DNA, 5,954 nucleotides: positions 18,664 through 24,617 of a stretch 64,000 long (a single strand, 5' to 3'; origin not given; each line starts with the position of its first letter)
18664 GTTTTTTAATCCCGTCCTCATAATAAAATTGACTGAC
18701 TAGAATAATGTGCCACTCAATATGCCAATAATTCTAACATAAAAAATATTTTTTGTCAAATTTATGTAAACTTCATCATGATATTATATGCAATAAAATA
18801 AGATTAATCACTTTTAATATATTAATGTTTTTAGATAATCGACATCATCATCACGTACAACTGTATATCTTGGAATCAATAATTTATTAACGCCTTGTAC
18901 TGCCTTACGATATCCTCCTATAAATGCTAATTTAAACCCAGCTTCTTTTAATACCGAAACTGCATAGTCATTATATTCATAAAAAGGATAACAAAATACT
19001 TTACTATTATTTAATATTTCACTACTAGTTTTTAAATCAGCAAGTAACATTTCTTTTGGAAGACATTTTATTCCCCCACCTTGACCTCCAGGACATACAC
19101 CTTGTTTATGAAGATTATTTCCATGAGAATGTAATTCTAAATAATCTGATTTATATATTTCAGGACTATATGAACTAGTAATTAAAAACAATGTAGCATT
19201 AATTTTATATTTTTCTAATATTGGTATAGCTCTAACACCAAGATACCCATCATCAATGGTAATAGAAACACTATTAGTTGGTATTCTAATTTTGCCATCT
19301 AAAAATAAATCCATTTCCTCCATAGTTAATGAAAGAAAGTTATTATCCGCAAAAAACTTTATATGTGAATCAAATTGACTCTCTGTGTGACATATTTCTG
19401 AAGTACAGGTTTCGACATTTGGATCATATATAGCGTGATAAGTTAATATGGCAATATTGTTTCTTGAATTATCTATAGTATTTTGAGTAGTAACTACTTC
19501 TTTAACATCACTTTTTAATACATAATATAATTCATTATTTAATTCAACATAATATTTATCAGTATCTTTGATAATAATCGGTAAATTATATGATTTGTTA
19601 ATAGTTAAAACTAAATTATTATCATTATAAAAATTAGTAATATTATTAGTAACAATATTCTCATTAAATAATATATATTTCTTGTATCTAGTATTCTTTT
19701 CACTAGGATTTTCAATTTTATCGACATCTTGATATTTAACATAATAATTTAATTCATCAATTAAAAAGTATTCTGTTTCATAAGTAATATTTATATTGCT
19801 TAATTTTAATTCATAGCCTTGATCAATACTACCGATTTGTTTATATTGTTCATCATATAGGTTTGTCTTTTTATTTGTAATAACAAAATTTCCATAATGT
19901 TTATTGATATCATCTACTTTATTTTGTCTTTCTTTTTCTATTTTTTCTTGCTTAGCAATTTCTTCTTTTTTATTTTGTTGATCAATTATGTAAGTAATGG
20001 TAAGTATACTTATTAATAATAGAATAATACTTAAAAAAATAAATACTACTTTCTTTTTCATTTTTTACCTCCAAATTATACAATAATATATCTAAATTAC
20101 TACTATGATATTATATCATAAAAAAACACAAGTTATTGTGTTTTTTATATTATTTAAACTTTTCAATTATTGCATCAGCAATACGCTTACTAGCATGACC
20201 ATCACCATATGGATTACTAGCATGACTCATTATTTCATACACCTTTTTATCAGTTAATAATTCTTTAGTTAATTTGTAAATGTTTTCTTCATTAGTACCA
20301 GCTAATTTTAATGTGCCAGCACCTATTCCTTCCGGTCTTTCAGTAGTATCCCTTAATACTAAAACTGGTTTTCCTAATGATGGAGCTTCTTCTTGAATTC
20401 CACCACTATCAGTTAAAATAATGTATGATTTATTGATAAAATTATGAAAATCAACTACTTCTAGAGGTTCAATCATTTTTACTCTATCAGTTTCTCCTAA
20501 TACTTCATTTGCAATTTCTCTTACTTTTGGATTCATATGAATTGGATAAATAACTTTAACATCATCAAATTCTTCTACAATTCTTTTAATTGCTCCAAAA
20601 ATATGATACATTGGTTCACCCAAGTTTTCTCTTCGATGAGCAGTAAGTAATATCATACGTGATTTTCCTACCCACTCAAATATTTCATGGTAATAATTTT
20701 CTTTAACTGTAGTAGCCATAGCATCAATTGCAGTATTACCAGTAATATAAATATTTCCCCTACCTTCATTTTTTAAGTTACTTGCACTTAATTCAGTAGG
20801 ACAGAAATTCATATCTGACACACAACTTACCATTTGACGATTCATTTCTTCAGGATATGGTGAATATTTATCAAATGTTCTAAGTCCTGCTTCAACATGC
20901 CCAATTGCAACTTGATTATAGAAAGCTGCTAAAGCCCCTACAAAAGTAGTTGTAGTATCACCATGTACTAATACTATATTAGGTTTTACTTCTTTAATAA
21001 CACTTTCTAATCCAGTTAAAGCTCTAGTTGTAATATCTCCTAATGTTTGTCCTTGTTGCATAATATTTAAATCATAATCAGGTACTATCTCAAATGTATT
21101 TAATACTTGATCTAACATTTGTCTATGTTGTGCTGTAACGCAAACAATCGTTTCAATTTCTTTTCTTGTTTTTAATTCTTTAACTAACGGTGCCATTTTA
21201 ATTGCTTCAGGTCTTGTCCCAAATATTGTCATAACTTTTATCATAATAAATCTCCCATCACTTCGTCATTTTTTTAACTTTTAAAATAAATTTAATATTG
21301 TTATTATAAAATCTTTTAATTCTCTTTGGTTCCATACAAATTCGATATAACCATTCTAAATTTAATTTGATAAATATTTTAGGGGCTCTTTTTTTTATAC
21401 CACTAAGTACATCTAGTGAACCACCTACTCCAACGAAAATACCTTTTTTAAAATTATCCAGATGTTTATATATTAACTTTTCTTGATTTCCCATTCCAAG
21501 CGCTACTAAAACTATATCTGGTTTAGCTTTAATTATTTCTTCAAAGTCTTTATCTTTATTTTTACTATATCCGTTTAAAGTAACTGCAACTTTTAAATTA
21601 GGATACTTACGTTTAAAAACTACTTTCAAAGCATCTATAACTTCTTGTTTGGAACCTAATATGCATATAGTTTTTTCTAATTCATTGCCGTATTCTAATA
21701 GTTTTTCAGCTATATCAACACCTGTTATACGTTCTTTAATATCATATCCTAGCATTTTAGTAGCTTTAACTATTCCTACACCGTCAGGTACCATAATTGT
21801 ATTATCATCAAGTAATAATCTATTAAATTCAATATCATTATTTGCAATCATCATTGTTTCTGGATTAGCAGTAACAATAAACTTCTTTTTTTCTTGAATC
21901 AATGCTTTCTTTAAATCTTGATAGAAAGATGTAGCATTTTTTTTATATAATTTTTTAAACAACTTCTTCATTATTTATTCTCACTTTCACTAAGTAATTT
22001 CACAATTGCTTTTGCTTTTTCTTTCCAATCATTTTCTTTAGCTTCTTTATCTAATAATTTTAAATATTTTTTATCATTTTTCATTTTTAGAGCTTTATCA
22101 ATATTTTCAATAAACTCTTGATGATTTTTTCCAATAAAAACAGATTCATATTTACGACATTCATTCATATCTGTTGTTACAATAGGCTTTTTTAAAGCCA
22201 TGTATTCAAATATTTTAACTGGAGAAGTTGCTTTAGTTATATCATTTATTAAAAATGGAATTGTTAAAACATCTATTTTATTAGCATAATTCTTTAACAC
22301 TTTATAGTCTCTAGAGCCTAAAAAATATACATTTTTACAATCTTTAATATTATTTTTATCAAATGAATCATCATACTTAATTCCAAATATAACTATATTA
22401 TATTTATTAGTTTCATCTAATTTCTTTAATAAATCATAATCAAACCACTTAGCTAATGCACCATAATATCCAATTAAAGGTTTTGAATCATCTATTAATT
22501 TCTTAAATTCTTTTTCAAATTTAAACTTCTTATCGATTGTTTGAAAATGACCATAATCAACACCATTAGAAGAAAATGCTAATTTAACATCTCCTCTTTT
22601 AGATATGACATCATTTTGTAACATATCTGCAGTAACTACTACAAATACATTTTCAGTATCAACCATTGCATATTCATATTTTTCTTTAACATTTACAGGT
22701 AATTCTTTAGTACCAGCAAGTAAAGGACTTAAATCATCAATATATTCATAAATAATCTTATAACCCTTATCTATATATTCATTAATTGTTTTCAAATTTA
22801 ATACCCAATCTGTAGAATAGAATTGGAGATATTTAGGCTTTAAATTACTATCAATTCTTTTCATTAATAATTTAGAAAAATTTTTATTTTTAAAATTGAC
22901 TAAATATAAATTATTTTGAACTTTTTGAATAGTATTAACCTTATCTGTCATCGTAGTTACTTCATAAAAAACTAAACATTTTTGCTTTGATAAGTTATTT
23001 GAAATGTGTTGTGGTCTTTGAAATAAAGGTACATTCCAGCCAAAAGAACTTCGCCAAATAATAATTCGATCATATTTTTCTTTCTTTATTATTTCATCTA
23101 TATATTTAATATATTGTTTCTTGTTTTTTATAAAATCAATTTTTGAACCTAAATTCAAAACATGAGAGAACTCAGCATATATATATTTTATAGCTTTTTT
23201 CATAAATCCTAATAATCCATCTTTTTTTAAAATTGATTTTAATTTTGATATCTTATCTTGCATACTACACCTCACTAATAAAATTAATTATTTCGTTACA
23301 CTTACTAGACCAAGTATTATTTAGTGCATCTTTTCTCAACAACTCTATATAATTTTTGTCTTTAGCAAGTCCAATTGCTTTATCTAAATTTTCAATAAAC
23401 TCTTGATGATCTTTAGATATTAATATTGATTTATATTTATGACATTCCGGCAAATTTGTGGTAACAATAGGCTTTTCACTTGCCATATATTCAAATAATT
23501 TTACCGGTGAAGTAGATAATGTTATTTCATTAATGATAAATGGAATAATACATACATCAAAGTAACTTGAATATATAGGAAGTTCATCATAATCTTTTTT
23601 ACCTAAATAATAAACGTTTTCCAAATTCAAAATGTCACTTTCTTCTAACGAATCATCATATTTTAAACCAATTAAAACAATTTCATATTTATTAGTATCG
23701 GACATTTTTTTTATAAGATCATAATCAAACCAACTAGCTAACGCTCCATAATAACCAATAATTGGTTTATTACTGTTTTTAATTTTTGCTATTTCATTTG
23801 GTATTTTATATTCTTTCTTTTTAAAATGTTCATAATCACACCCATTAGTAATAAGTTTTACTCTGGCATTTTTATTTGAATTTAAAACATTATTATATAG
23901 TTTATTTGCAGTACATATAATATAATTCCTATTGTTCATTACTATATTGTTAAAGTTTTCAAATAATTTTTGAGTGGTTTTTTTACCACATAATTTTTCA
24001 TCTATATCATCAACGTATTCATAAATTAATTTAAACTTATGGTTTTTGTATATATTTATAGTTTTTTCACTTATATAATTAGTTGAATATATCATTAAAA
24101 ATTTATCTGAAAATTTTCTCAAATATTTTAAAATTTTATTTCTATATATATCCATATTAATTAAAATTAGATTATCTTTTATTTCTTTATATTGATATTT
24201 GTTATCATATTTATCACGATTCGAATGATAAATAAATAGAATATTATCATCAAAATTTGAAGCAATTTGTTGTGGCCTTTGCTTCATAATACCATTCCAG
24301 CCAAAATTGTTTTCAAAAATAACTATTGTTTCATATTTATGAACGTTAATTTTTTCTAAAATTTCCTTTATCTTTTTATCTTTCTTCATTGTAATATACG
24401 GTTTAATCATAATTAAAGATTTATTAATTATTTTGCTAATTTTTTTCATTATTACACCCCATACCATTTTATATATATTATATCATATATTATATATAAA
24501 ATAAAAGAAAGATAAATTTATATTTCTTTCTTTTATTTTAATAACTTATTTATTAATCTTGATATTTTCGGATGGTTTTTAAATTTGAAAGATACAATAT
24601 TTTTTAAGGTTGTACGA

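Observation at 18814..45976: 27-kb composite surface-glycan locus combining teichoic-acid-type, O-antigen-type and capsule-type modules with two export routes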

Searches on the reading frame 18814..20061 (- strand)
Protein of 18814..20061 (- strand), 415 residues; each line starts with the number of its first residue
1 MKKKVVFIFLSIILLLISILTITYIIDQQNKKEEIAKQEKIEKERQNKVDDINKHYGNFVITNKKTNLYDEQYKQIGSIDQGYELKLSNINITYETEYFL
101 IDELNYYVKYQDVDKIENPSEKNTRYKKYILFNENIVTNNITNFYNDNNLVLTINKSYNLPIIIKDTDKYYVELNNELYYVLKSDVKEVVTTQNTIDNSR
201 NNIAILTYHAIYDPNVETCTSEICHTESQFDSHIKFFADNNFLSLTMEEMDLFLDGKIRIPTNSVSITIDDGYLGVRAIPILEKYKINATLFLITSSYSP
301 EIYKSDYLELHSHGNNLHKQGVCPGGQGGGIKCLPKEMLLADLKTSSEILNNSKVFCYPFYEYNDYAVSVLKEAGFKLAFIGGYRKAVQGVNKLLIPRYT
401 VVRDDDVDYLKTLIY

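Call 7: search_protein_families(library=pfam, proteins=[window:18814-20061:-], max_evalue=0.01)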
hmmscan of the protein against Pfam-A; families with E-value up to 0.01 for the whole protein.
window:18814-20061:- (415 aa): 4 families
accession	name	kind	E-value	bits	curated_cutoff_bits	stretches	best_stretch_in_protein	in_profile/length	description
PF01522.26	Polysacc_deac_1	-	7.1e-10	39.4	23.1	1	261-378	5-123/124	Polysaccharide deacetylase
PF04277.18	OAD_gamma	-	0.0025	18.9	27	1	5-48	13-54/76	Oxaloacetate decarboxylase, gamma chain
PF13896.12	Glyco_transf_49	-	0.0045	16.8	27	1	37-100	225-290/329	Glycosyl-transferase for dystroglycan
PF22761.1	NrS1-1_pol-like_head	-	0.0068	17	27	1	167-215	24-70/88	NrS-1 polymerase-like head domain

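Call 33: search_protein_families(library=ncbifam, proteins=[window:18814-20061:-], max_evalue=0.001)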
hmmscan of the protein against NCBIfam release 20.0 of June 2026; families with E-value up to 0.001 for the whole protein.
window:18814-20061:- (415 aa): 4 families
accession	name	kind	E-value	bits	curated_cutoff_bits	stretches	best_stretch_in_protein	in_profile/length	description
TIGR03938.2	deacetyl_PgaB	equivalog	2.1e-13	49.4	321.9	1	202-296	2-99/621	poly-beta-1,6-N-acetyl-D-glucosamine N-deacetylase PgaB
TIGR03933.1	PIA_icaB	equivalog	3.7e-13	49.5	248.35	1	226-404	36-232/245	intercellular adhesin biosynthesis polysaccharide N-deacetylase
NF011177.0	PRK14582.1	equivalog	1.7e-07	29.9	923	1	198-291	44-137/671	poly-beta-1,6-N-acetyl-D-glucosamine N-deacetylase PgaB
NF011176.0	PRK14581.1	equivalog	0.00016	19.9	1091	0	197-292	43-138/673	poly-beta-1,6-N-acetyl-D-glucosamine N-deacetylase PgaB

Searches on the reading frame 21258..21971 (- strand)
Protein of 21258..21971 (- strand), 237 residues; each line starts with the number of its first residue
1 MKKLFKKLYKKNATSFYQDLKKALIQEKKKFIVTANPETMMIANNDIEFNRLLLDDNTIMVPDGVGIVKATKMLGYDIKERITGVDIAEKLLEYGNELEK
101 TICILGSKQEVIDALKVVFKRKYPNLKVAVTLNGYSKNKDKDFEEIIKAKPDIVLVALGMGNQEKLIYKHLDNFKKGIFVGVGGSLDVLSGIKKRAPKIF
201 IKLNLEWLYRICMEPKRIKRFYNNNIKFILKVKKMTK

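Call 7: search_protein_families(library=pfam, proteins=[window:21258-21971:-], max_evalue=0.01)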
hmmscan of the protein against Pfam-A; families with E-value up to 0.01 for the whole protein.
window:21258-21971:- (237 aa): 1 family
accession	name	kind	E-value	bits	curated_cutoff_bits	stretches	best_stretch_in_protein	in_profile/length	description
PF03808.19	Glyco_tran_WecG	-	1.5e-52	178.3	27.4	1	59-222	3-168/168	Glycosyl transferase WecG/TagA/CpsF family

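Call 33: search_protein_families(library=ncbifam, proteins=[window:21258-21971:-], max_evalue=0.001)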
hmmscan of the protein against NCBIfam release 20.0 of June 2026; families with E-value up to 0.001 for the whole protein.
window:21258-21971:- (237 aa): 4 families
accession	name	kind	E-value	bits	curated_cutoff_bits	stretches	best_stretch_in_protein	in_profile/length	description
NF041710.1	UDPacetylman_taseTarA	equivalog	3.8e-53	180.5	350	1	26-235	36-243/247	N-acetylglucosaminyldiphosphoundecaprenol N-acetyl-beta-D-mannosaminyltransferase TarA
TIGR00696.1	wecG_tagA_cpsF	superfamily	2.6e-47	160.8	69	1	54-223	3-174/178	WecB/TagA/CpsF family glycosyltransferase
NF002980.1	PRK03692.1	equivalog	9e-33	113.7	323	1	27-223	30-227/240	lipopolysaccharide N-acetylmannosaminouronosyltransferase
NF041872.1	EPS_EpsA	equivalog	4.4e-27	95.1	500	1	27-225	44-247/265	exopolysaccharide biosynthesis glycosyltransferase EpsA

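Call 67: search_solved_structures(query=window:21258-21971:-, max_evalue=0.001)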
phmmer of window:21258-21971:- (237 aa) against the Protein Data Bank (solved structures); distinct sequences matched with E-value up to 0.001: 3.
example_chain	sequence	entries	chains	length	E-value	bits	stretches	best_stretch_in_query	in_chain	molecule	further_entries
7mpk_A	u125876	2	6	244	1.3e-33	119.4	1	20-232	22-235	N-acetylglucosaminyldiphosphoundecaprenol N-acetyl-beta-D-mannosaminyltransferase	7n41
5wb4_A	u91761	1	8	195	2.8e-24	88.9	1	20-191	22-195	N-acetylglucosaminyldiphosphoundecaprenol N-acetyl-beta-D-mannosaminyltransferase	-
5wfg_A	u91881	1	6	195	4.5e-24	88.2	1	20-191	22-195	N-acetylglucosaminyldiphosphoundecaprenol N-acetyl-beta-D-mannosaminyltransferase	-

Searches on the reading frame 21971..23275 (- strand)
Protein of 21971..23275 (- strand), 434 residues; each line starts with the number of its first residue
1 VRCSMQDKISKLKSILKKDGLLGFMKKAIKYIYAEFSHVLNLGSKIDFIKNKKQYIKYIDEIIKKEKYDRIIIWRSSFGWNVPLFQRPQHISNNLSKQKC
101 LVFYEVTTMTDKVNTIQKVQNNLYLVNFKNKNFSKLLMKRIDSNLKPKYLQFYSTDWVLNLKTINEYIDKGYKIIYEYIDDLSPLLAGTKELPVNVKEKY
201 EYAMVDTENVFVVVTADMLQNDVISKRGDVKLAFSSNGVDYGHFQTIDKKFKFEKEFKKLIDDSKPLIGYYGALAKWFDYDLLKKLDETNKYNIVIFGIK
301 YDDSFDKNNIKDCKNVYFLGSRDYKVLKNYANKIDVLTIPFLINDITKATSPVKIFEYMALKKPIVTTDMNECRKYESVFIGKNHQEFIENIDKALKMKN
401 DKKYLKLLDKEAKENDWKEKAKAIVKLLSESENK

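Call 7: search_protein_families(library=pfam, proteins=[window:21971-23275:-], max_evalue=0.01)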
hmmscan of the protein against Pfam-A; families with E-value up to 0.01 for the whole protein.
window:21971-23275:- (434 aa): 2 families
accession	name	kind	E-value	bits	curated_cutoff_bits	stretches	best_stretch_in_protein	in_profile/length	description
PF13692.12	Glyco_trans_1_4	-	4.8e-09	37.1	27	1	282-396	20-140/142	Glycosyl transferases group 1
PF00534.26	Glycos_transf_1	-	1.2e-08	35.1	26.4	1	253-404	3-164/172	Glycosyl transferases group 1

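Call 33: search_protein_families(library=ncbifam, proteins=[window:21971-23275:-], max_evalue=0.001)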
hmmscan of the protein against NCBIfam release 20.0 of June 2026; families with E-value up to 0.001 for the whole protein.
window:21971-23275:- (434 aa): 2 families
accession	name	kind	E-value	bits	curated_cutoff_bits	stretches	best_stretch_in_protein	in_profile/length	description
NF047676.1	TeichurnBiosyTuaH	equivalog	3.3e-19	69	550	1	171-426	118-382/384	teichuronic acid biosynthesis protein TuaH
TIGR04063.1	stp3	hypoth_equivalog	3.6e-07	29.4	442.05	1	212-396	161-350/397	TIGR04063 family PEP-CTERM/XrtA system glycosyltransferase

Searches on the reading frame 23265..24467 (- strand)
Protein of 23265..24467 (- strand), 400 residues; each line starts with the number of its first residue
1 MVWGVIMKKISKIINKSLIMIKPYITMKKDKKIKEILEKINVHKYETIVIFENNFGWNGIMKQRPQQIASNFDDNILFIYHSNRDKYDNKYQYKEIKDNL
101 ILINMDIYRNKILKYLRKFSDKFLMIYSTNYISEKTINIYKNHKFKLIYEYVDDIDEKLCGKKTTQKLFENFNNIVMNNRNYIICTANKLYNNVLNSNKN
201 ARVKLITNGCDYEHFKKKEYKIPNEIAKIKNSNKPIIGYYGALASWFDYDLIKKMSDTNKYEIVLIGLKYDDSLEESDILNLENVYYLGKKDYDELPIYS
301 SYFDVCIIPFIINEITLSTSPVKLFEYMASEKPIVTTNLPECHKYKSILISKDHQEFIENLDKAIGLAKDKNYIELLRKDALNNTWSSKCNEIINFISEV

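Call 7: search_protein_families(library=pfam, proteins=[window:23265-24467:-], max_evalue=0.01)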
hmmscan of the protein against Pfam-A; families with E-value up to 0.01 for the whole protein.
window:23265-24467:- (400 aa): 2 families
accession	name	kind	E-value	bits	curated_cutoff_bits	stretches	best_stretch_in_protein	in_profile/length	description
PF13692.12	Glyco_trans_1_4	-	1.9e-09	38.3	27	1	252-363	21-138/142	Glycosyl transferases group 1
PF00534.26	Glycos_transf_1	-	4e-07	30.2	26.4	1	230-340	11-125/172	Glycosyl transferases group 1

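Call 33: search_protein_families(library=ncbifam, proteins=[window:23265-24467:-], max_evalue=0.001)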
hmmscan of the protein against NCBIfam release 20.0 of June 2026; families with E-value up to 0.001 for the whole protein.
window:23265-24467:- (400 aa): 2 families
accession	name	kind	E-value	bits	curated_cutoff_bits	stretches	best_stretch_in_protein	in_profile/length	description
NF047676.1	TeichurnBiosyTuaH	equivalog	8.6e-28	97.3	550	1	146-395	120-382/384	teichuronic acid biosynthesis protein TuaH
TIGR04063.1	stp3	hypoth_equivalog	2.9e-06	26.5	442.05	1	167-339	145-326/397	TIGR04063 family PEP-CTERM/XrtA system glycosyltransferase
